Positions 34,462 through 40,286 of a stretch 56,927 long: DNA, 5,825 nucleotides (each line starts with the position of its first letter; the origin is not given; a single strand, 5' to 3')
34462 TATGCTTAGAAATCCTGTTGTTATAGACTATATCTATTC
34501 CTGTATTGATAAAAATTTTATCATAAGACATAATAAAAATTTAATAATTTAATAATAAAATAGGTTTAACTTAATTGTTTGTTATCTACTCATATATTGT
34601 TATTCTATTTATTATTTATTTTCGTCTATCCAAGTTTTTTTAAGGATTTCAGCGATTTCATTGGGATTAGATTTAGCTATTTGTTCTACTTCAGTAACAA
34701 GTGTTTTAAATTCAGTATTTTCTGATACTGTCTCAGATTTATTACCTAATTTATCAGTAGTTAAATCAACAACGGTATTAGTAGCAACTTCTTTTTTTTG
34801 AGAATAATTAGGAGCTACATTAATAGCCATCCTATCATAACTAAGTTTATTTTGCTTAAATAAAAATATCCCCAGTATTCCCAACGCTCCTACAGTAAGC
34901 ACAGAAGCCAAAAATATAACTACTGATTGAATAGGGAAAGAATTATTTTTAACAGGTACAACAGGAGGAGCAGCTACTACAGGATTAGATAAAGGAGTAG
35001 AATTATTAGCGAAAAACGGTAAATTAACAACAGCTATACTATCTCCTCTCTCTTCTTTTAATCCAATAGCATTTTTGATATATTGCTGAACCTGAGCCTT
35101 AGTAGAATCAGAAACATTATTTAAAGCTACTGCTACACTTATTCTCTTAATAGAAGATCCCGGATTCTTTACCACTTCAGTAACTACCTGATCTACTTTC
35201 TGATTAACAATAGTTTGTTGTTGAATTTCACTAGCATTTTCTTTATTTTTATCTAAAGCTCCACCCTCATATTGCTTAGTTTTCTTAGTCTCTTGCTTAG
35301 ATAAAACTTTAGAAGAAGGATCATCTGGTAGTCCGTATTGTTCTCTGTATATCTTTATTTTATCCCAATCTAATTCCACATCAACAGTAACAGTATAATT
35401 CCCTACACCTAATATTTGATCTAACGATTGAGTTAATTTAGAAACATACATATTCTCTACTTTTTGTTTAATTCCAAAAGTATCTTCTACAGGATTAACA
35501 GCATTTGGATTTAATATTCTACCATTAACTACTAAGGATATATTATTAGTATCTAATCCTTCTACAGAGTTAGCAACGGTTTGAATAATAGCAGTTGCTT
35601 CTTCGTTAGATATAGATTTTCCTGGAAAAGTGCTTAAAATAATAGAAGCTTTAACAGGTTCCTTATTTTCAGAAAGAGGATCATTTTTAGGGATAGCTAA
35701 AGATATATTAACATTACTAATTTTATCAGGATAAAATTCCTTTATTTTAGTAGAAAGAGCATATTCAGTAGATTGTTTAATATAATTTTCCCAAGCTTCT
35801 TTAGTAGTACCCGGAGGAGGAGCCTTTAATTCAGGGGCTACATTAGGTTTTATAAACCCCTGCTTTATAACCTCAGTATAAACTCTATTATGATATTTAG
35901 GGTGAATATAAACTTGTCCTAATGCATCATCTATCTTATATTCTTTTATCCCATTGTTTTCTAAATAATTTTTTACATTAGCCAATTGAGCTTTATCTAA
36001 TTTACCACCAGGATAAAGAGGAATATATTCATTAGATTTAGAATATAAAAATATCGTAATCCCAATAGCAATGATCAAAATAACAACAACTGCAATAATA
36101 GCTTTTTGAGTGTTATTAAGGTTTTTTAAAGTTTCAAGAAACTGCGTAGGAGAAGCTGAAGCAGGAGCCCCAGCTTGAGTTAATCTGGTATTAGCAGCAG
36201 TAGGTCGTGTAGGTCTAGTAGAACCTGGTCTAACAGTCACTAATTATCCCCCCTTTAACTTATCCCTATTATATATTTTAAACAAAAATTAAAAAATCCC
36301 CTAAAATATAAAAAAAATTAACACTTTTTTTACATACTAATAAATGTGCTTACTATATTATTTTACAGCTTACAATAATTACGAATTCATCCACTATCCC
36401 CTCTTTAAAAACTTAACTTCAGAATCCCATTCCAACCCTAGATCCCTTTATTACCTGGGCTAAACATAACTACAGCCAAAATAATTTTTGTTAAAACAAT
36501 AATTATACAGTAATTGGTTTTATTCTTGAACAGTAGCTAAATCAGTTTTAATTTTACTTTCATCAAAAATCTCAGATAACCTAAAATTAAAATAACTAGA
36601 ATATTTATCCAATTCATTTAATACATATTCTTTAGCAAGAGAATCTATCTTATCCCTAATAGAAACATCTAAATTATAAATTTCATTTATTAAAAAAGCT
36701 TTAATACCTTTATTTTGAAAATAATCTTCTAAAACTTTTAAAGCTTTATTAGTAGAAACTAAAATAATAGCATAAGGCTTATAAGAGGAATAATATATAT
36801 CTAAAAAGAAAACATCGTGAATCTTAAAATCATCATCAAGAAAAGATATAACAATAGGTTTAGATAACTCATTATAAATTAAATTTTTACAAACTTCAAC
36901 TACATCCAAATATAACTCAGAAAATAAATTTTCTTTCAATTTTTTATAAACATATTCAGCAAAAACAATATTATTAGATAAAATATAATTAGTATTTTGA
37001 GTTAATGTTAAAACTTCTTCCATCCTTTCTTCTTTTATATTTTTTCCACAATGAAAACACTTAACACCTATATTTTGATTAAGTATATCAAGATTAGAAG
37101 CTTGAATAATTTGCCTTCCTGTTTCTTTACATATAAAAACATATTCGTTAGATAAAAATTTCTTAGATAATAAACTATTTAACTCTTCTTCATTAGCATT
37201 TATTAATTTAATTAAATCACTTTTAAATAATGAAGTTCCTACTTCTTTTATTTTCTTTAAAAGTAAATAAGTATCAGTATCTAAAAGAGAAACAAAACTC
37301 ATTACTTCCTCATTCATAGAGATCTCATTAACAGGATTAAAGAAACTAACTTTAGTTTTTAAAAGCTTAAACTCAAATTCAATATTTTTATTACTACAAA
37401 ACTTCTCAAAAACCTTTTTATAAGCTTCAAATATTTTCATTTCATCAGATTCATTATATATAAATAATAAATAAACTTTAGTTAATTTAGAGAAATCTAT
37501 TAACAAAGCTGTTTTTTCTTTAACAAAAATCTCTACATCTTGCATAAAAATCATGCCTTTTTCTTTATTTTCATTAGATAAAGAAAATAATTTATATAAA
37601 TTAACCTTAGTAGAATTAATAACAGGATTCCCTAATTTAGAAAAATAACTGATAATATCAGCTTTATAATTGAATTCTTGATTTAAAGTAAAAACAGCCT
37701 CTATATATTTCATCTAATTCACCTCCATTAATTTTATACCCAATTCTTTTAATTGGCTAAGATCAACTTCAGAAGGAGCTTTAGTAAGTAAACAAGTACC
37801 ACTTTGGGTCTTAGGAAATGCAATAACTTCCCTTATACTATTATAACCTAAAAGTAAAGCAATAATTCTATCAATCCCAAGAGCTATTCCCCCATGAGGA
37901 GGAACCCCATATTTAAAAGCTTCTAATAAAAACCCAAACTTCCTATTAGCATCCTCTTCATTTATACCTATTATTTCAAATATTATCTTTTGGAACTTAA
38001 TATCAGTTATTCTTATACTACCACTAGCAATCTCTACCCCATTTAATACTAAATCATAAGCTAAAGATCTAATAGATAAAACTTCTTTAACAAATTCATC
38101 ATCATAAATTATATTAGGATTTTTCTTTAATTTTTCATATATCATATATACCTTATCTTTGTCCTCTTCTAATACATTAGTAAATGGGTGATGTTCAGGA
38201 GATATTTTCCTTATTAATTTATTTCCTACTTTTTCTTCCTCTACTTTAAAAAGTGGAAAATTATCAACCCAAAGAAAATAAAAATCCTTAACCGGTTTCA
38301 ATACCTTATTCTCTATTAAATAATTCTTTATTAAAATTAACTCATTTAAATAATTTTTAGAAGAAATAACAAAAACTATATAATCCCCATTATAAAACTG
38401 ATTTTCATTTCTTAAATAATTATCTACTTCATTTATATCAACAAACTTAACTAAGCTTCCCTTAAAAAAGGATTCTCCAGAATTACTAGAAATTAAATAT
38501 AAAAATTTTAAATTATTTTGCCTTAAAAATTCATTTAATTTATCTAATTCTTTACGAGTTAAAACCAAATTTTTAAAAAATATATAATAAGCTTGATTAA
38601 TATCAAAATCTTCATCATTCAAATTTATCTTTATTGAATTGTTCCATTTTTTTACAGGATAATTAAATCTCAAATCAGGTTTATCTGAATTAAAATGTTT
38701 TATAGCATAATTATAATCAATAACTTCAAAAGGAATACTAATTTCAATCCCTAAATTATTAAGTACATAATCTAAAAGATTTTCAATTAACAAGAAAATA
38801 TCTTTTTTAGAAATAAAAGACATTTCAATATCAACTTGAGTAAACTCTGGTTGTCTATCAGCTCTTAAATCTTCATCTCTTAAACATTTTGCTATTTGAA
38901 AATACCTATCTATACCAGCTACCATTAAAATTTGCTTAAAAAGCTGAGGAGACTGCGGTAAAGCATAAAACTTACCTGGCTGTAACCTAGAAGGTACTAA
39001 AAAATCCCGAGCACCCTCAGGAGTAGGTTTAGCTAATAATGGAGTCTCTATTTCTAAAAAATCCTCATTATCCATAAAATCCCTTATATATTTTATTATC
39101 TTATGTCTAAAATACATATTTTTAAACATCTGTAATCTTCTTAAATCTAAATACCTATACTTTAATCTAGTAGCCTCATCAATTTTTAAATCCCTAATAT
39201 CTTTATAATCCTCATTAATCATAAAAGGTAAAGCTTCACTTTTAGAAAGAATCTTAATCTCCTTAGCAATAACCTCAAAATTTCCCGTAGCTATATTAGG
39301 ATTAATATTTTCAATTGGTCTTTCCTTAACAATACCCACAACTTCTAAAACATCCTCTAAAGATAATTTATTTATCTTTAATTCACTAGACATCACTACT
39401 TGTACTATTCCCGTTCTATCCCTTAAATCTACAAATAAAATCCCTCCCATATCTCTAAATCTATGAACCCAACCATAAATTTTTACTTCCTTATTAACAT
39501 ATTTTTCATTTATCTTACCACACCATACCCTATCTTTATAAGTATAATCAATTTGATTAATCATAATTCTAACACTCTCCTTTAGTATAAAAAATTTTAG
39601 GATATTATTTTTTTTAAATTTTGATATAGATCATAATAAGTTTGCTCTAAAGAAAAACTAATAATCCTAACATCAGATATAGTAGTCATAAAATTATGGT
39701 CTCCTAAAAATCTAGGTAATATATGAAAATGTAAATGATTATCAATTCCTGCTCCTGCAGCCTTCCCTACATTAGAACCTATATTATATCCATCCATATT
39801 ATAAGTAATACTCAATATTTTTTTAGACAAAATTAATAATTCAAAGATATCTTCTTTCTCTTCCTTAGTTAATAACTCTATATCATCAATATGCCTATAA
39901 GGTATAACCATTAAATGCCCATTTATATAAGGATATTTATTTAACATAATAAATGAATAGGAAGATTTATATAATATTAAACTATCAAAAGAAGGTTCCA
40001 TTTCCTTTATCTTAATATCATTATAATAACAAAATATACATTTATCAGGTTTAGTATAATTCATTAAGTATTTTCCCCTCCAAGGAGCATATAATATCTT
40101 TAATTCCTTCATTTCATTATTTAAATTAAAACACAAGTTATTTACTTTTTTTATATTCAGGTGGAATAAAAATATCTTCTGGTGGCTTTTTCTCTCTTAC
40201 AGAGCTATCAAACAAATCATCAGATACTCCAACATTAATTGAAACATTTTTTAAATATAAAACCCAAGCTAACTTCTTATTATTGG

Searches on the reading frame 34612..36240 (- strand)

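Call 39: search_protein_families(library=pfam, proteins=[window:34612-36240:-], max_evalue=0.001)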
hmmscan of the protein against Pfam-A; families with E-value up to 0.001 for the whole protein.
window:34612-36240:- (542 aa): 2 families
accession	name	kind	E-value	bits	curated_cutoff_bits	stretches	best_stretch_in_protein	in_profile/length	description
PF08345.17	YscJ_FliF_C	-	3.1e-25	89.8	23.8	1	273-409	1-147/147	Flagellar M-ring protein C-terminal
PF01514.23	YscJ_FliF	-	1.7e-22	80.6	24.4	1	68-237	2-170/179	Secretory protein of YscJ/FliF family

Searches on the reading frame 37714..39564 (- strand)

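Call 72: search_protein_families(library=pfam, proteins=[window:37714-39564:-], max_evalue=0.0001)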
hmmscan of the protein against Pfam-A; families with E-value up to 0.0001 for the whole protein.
window:37714-39564:- (616 aa): 2 families
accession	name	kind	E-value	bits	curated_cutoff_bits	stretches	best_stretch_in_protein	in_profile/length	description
PF00152.25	tRNA-synt_2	-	1.7e-110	369.4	25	1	129-587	1-308/308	tRNA synthetases class II (D, K and N)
PF01336.31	tRNA_anti-codon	-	1.6e-16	60.4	27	1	27-106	1-75/75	OB-fold nucleic acid binding domain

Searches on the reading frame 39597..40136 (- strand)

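Call 72: search_protein_families(library=pfam, proteins=[window:39597-40136:-], max_evalue=0.0001)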
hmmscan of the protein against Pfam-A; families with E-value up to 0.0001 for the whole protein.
window:39597-40136:- (179 aa): 2 families
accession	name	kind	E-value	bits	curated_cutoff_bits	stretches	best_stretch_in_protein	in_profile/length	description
PF01230.28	HIT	-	1.5e-15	58.1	21.5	1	51-143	5-96/98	HIT domain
PF11969.13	DcpS_C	-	7.8e-07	30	24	1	34-140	3-100/114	Scavenger mRNA decapping enzyme C-term binding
